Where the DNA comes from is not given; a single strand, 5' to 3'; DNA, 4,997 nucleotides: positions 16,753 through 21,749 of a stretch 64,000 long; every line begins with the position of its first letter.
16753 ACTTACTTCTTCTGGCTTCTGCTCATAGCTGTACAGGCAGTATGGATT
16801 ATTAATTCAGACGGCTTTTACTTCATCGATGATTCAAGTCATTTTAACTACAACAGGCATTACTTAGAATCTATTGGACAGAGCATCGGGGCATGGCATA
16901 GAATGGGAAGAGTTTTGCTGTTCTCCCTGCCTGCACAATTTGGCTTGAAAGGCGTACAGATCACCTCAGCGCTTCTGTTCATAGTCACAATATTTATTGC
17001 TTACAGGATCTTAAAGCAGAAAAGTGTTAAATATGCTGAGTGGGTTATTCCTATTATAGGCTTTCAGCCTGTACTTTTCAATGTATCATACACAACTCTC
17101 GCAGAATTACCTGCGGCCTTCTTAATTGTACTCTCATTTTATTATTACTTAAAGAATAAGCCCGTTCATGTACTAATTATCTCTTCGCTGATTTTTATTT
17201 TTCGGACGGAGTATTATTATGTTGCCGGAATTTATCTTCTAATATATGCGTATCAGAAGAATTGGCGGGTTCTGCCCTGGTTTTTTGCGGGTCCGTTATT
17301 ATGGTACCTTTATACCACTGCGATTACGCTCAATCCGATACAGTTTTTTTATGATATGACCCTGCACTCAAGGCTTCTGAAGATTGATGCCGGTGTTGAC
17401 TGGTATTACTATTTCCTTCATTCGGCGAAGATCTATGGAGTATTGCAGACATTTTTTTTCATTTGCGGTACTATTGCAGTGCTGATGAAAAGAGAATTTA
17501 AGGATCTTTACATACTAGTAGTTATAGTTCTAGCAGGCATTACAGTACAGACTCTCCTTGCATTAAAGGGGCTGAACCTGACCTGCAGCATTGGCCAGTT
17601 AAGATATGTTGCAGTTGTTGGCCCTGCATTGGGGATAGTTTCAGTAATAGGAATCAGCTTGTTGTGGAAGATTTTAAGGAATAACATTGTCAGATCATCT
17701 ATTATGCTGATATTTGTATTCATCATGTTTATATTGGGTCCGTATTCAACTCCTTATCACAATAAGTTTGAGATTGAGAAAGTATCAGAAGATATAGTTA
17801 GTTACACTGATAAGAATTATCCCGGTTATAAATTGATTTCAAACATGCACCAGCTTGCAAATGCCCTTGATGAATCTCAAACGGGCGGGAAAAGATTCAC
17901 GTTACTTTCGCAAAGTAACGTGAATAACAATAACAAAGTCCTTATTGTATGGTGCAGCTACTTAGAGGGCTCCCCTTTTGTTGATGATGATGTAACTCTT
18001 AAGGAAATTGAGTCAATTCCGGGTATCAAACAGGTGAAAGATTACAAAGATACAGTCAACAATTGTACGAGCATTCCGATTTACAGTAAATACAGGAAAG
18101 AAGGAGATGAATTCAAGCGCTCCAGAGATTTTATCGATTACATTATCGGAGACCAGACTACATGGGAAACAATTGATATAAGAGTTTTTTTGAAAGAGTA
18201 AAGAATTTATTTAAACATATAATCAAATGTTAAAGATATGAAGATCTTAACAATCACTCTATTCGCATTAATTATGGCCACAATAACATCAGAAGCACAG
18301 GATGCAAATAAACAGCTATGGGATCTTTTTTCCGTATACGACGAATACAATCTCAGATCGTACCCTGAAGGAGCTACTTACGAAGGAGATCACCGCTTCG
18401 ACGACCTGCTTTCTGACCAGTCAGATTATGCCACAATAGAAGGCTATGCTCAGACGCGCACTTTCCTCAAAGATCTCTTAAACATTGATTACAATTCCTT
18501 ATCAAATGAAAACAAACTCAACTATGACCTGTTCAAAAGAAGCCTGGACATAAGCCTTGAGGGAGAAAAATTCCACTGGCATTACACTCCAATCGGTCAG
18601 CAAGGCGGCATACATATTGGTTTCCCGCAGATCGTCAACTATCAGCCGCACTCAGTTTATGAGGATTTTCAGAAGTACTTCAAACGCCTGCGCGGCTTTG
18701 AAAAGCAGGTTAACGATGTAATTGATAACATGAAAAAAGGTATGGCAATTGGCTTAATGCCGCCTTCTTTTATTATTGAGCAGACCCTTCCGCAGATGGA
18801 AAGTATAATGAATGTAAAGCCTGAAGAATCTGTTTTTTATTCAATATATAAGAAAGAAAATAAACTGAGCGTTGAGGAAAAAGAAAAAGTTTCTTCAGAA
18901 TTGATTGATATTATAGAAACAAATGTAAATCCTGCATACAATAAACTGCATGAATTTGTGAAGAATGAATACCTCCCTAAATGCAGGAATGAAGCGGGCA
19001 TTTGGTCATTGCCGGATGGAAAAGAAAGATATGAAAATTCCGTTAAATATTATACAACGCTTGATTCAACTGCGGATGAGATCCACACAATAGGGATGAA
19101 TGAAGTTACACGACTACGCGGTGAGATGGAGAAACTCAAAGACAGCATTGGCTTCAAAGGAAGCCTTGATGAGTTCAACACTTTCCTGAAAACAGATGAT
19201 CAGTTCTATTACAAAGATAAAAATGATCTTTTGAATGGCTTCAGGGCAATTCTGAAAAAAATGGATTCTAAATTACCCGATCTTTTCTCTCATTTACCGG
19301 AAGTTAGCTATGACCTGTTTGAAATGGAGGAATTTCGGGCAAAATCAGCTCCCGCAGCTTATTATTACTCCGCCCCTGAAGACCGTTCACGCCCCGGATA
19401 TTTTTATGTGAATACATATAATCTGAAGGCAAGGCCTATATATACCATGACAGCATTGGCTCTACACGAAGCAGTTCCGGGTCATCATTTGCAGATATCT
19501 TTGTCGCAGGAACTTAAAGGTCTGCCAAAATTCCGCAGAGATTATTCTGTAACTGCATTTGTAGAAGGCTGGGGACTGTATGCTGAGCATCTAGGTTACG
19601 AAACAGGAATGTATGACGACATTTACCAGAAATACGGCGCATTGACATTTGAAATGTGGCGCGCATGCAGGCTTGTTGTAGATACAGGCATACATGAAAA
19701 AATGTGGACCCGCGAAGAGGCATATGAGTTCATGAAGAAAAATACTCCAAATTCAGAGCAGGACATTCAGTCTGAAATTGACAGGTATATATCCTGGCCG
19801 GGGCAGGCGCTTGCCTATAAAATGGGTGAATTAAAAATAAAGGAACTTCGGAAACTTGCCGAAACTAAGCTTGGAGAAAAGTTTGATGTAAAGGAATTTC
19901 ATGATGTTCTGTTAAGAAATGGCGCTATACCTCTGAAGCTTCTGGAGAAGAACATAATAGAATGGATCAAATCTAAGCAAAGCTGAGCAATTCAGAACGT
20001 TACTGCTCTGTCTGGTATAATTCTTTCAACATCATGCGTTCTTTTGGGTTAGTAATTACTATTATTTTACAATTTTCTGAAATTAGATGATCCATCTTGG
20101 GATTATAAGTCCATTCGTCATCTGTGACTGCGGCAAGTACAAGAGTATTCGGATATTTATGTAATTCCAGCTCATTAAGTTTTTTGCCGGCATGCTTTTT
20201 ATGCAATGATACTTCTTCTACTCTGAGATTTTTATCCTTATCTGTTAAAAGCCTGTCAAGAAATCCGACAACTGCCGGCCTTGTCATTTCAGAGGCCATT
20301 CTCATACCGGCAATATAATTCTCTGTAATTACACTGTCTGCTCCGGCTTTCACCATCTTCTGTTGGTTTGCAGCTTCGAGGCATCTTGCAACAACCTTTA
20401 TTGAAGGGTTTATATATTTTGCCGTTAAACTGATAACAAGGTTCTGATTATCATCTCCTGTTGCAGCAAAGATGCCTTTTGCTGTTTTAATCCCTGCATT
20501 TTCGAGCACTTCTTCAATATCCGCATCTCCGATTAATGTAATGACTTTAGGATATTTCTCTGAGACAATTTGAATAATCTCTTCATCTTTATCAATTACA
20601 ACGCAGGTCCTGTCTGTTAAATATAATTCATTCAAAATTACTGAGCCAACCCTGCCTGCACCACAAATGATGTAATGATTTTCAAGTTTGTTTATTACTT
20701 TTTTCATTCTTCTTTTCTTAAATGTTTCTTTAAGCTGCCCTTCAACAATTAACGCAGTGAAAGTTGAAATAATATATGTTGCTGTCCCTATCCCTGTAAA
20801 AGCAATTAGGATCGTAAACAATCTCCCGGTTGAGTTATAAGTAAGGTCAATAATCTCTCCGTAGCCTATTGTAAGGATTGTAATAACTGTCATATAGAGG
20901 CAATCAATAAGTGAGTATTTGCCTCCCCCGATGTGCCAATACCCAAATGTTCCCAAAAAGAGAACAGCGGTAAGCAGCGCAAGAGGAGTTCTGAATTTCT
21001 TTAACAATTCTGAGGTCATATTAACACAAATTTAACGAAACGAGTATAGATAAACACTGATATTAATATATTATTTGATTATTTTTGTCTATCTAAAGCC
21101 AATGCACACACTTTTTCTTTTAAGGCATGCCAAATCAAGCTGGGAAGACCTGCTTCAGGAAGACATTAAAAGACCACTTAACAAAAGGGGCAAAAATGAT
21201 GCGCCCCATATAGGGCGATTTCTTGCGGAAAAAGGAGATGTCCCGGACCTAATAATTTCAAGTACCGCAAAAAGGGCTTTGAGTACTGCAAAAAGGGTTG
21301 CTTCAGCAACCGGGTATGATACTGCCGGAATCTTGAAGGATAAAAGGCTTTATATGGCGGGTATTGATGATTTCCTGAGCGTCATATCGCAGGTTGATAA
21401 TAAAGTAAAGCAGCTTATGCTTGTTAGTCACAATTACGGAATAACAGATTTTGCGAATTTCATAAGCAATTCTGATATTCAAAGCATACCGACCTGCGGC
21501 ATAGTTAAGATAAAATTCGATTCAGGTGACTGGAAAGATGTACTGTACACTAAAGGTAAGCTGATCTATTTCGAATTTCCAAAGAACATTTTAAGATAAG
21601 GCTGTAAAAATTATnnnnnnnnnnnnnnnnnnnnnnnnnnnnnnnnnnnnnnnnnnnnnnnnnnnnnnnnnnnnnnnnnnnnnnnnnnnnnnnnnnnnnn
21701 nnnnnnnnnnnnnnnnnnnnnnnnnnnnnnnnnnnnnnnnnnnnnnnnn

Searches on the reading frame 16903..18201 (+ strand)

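Call 8: search_protein_families(library=pfam, proteins=[window:16903-18201:+], max_evalue=0.01)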
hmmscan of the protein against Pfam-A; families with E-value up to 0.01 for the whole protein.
window:16903-18201:+ (432 aa): 0 families

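Call 35: search_protein_families(library=ncbifam, proteins=[window:16903-18201:+], max_evalue=0.01)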
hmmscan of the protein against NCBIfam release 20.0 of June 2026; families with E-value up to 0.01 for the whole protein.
window:16903-18201:+ (432 aa): 1 family
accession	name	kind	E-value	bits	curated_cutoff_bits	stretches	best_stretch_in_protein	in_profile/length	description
NF046093.1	AZOBR_p60025_fam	subfamily_domain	5.5e-06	25.8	150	1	18-128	116-225/232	AZOBR_p60025 family cell surface glycopolymer formation protein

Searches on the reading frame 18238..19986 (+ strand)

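Call 8: search_protein_families(library=pfam, proteins=[window:18238-19986:+], max_evalue=0.01)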
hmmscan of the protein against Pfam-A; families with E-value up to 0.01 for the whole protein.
window:18238-19986:+ (582 aa): 1 family
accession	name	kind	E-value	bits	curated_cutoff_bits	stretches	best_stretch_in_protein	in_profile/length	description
PF05960.17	DUF885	-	3.8e-175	585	32.4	1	43-573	1-532/532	Bacterial protein of unknown function (DUF885)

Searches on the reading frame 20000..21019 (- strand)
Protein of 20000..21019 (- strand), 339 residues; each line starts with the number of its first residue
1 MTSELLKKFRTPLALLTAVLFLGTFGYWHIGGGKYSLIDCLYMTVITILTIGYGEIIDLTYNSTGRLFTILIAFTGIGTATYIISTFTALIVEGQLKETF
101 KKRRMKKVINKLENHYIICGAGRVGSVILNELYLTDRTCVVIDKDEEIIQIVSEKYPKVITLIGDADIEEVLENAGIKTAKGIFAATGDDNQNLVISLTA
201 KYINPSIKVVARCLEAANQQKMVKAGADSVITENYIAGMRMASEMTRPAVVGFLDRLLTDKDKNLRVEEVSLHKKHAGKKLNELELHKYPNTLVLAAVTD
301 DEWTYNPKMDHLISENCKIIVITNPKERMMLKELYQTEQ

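Call 98: search_protein_families(library=pfam, proteins=[window:20000-21019:-], max_evalue=0.00001)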
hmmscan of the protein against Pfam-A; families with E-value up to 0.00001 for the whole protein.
window:20000-21019:- (339 aa): 2 families
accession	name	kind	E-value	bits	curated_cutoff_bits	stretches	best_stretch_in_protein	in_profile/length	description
PF02254.24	TrkA_N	-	2.4e-28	99.2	23.8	1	116-232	1-115/116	TrkA-N domain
PF07885.22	Ion_trans_2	-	6.6e-12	45.6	22.5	1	15-92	2-78/79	Ion channel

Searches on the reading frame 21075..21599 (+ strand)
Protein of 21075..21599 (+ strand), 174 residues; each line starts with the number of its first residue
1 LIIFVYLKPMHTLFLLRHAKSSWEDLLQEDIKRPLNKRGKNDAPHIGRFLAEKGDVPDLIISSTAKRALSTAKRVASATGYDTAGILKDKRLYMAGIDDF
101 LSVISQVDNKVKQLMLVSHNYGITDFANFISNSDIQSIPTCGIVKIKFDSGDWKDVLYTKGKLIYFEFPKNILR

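Call 98: search_protein_families(library=pfam, proteins=[window:21075-21599:+], max_evalue=0.00001)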
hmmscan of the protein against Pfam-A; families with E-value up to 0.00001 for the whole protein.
window:21075-21599:+ (174 aa): 1 family
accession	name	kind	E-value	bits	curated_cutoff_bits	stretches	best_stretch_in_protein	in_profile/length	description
PF00300.27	His_Phos_1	-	8.4e-10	39.1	21.7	1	13-84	1-69/194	Histidine phosphatase superfamily (branch 1)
